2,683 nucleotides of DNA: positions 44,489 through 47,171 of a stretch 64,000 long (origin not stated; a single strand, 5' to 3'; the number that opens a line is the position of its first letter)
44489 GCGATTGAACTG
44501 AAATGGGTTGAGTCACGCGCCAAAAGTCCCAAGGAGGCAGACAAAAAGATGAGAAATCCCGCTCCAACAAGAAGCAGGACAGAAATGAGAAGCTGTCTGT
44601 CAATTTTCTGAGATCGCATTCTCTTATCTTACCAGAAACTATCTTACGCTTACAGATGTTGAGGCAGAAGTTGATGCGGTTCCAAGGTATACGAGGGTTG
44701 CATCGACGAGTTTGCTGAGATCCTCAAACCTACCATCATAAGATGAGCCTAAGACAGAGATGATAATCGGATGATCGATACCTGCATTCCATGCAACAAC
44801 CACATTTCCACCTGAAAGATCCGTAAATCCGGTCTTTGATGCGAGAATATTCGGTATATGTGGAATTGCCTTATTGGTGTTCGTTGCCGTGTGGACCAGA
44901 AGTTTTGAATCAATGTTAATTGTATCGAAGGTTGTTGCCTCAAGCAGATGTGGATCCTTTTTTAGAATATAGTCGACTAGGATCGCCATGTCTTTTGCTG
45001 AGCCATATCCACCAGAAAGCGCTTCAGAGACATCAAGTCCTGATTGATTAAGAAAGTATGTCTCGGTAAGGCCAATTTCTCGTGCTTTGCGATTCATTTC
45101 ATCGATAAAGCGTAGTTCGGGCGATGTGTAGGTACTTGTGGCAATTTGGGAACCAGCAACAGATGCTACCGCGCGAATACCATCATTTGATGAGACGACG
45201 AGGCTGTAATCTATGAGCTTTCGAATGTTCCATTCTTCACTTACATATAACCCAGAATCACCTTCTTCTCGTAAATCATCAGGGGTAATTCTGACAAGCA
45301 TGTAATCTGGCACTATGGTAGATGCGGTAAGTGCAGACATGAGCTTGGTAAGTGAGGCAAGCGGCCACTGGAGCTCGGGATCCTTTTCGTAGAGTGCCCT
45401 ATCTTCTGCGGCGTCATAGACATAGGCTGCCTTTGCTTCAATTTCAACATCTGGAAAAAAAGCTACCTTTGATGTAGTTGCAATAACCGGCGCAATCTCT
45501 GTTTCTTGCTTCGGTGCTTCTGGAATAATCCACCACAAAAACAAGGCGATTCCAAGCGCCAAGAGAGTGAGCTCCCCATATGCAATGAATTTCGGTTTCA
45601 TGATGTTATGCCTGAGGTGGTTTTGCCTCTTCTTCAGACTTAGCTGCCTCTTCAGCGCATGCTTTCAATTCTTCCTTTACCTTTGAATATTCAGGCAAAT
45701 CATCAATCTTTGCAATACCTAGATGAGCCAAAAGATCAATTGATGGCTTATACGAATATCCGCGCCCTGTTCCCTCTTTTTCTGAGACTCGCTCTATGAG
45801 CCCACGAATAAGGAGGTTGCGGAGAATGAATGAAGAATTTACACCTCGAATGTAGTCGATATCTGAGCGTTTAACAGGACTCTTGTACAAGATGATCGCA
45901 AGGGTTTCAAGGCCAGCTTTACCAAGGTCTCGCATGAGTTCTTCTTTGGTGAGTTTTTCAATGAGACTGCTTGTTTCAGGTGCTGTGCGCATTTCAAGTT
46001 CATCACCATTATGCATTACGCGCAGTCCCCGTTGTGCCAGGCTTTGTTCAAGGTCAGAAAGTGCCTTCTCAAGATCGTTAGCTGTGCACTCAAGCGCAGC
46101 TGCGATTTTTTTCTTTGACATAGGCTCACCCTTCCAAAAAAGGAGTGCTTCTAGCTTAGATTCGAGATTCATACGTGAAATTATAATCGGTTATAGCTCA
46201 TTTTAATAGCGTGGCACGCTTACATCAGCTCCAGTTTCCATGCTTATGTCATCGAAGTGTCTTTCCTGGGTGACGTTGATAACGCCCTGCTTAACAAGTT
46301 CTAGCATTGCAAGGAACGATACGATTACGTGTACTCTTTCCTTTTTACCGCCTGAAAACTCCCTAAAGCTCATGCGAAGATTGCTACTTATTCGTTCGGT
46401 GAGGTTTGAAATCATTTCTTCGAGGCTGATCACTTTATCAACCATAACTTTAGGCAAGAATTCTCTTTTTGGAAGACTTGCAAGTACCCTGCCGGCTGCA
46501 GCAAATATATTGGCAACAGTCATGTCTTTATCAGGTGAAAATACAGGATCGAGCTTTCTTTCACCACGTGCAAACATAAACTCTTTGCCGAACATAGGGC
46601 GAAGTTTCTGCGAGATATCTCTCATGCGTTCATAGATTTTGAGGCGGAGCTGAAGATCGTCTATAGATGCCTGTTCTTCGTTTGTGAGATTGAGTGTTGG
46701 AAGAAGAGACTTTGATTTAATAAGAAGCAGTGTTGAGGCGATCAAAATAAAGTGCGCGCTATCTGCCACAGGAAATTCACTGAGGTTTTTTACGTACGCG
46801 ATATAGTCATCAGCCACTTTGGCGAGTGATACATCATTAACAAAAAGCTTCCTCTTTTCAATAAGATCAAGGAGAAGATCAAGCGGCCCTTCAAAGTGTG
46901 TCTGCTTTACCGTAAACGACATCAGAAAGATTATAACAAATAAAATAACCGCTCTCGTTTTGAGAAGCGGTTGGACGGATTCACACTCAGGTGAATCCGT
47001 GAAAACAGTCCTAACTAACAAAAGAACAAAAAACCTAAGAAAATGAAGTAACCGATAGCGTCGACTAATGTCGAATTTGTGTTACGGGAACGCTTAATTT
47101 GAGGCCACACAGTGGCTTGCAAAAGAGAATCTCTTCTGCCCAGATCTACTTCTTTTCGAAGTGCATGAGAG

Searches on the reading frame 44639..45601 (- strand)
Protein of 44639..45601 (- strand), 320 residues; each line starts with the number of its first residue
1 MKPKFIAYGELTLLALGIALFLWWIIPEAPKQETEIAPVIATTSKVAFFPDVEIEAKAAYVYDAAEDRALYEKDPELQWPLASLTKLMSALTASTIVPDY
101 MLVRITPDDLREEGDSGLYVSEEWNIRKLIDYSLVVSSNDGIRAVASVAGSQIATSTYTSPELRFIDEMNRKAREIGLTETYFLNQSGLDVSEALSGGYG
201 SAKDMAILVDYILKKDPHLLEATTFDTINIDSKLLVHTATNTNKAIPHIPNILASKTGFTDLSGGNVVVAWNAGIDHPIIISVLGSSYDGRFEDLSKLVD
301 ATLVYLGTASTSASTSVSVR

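Call 32: search_protein_families(library=pfam, proteins=[window:44639-45601:-], max_evalue=0.00001)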
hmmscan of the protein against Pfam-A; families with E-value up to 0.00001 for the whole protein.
window:44639-45601:- (320 aa): 1 family
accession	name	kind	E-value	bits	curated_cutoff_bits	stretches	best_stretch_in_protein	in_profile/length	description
PF00768.25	Peptidase_S11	-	8.1e-28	97.9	27.6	1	53-285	9-236/239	D-alanyl-D-alanine carboxypeptidase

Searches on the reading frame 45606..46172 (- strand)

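Call 97: search_protein_families(library=pfam, proteins=[window:45606-46172:-], max_evalue=0.01)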
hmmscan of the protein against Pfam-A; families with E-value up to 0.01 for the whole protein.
window:45606-46172:- (188 aa): 1 family
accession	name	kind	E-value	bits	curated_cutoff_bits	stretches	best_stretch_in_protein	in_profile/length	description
PF04079.22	SMC_ScpB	-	7.6e-41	139.8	27.4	1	6-161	2-159/160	Segregation and condensation complex subunit ScpB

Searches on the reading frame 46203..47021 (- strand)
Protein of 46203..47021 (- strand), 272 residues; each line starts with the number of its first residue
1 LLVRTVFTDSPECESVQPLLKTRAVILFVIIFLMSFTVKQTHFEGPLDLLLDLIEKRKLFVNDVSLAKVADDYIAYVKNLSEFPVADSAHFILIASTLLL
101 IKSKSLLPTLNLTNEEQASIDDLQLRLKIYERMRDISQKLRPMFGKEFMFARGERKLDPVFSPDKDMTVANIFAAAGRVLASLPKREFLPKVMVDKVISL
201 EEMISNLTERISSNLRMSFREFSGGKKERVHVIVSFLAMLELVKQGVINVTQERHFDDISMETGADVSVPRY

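Call 97: search_protein_families(library=pfam, proteins=[window:46203-47021:-], max_evalue=0.01)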
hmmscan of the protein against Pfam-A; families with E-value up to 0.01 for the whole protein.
window:46203-47021:- (272 aa): 2 families
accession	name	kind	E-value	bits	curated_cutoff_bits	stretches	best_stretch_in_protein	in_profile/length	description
PF02616.19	SMC_ScpA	-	4.6e-19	69.8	24.6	2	53-133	1-82/232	Segregation and condensation protein ScpA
PF04824.21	Rad21_Rec8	-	0.0069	16.1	22.7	0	236-264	24-52/55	Conserved region of Rad21 / Rec8 like protein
